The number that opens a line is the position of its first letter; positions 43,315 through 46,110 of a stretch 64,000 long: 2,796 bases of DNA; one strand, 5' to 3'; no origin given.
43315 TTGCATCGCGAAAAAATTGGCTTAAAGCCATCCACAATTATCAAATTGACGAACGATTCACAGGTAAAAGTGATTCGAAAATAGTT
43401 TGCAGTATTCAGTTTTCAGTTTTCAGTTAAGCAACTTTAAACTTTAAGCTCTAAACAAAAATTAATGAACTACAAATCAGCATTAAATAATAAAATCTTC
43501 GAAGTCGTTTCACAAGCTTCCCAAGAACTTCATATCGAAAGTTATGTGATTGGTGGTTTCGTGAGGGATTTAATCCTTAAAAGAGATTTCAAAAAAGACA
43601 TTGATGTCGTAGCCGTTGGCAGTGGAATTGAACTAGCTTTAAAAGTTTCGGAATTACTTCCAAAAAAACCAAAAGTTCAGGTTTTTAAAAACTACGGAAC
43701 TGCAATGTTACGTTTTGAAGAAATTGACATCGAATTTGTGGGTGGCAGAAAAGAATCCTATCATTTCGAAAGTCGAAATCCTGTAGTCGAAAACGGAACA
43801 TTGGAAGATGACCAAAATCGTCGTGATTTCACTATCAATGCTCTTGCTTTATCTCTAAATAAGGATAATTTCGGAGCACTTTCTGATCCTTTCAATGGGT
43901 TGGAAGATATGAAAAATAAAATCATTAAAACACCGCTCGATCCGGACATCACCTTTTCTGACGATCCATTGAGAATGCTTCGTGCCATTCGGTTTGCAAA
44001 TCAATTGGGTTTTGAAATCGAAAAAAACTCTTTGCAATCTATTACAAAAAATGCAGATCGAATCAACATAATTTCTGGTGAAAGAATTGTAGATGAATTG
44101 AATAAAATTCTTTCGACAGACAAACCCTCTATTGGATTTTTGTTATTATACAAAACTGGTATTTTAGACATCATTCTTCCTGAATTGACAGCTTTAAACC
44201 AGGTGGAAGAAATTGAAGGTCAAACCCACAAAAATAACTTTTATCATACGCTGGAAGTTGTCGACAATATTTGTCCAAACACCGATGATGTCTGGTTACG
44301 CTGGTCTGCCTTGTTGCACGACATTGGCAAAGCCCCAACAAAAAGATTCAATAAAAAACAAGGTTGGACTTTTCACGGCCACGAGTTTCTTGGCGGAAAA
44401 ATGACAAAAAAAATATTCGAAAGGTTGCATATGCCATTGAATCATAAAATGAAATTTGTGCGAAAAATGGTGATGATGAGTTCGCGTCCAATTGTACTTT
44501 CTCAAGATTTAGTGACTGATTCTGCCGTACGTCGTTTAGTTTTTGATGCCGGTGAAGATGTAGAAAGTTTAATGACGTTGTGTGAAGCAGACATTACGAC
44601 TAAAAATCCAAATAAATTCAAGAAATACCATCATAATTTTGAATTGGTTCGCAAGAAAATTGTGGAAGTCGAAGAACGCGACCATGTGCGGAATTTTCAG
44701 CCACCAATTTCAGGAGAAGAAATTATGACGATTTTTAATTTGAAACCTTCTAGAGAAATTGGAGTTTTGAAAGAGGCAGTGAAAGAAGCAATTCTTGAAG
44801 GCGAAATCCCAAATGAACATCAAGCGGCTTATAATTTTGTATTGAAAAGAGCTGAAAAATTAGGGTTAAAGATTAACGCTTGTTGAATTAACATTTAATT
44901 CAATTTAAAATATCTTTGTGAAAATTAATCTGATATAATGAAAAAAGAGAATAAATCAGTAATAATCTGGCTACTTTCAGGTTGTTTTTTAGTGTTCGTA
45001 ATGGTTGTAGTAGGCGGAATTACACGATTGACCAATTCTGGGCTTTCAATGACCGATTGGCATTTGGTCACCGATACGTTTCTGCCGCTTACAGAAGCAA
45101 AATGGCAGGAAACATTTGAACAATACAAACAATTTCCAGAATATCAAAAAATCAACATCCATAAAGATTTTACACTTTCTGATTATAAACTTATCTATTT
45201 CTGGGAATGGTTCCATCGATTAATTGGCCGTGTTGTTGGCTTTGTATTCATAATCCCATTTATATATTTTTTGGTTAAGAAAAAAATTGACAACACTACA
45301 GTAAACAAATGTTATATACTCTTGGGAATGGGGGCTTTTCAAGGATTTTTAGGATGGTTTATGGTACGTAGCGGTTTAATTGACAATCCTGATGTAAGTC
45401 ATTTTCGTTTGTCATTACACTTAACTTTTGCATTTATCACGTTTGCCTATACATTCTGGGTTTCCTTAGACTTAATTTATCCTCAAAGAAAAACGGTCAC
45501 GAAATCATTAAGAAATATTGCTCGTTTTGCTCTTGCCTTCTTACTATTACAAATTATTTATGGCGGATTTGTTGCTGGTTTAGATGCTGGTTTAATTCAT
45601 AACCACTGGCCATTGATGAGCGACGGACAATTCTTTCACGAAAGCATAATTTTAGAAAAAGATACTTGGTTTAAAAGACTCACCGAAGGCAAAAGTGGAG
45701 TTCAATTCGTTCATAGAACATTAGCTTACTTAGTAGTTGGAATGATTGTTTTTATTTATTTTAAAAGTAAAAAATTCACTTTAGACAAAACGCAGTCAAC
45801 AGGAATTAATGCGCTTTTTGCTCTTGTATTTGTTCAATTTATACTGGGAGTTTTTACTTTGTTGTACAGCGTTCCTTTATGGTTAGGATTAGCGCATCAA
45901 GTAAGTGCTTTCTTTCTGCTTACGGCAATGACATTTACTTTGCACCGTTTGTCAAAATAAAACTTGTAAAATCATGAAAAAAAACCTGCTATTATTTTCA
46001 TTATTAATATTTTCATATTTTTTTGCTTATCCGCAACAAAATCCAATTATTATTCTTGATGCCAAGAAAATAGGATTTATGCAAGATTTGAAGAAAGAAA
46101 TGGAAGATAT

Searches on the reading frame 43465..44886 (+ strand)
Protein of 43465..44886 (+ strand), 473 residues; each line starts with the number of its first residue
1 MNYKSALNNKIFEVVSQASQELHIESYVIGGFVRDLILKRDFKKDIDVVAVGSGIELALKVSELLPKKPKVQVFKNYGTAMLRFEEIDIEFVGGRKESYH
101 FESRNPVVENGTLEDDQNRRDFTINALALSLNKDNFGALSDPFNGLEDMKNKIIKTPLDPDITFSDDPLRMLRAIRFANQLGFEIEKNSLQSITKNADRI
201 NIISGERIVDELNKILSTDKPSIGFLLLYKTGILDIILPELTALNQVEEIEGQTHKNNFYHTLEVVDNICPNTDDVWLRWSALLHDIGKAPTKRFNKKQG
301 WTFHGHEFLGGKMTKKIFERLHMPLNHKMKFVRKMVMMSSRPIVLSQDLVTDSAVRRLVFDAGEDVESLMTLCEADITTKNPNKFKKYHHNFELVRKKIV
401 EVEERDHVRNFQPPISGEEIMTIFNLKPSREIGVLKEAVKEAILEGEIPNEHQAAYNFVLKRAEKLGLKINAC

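Call 65: search_protein_families(library=pfam, proteins=[window:43465-44886:+], max_evalue=0.00001)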
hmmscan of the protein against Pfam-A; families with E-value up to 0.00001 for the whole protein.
window:43465-44886:+ (473 aa): 3 families
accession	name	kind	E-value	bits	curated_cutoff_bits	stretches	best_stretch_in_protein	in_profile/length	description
PF01743.26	PolyA_pol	-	4.1e-22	79.3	23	1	27-154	2-125/126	Poly A polymerase head domain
PF12627.12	PolyA_pol_RNAbd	-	1.7e-21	76.2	22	1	182-243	1-62/64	Probable RNA and SrmB- binding site of polymerase A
PF01966.28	HD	-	1.1e-08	35.8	22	1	259-330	2-76/116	HD domain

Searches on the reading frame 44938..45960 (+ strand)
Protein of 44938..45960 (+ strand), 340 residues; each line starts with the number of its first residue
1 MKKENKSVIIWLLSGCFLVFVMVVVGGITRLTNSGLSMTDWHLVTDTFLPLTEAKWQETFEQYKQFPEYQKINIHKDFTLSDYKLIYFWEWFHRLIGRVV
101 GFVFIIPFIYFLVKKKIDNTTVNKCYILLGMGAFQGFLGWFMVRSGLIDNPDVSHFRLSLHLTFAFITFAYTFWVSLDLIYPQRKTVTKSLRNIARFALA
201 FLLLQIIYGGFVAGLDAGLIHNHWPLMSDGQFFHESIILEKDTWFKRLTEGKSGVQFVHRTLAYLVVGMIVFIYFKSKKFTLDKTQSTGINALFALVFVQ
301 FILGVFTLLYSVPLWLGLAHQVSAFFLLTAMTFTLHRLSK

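Call 65: search_protein_families(library=pfam, proteins=[window:44938-45960:+], max_evalue=0.00001)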
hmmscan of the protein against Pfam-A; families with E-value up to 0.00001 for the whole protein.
window:44938-45960:+ (340 aa): 1 family
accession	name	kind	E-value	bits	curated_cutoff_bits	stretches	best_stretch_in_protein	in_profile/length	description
PF02628.20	COX15-CtaA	-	1.3e-98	330.4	29.9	1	10-331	2-321/322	Cytochrome oxidase assembly protein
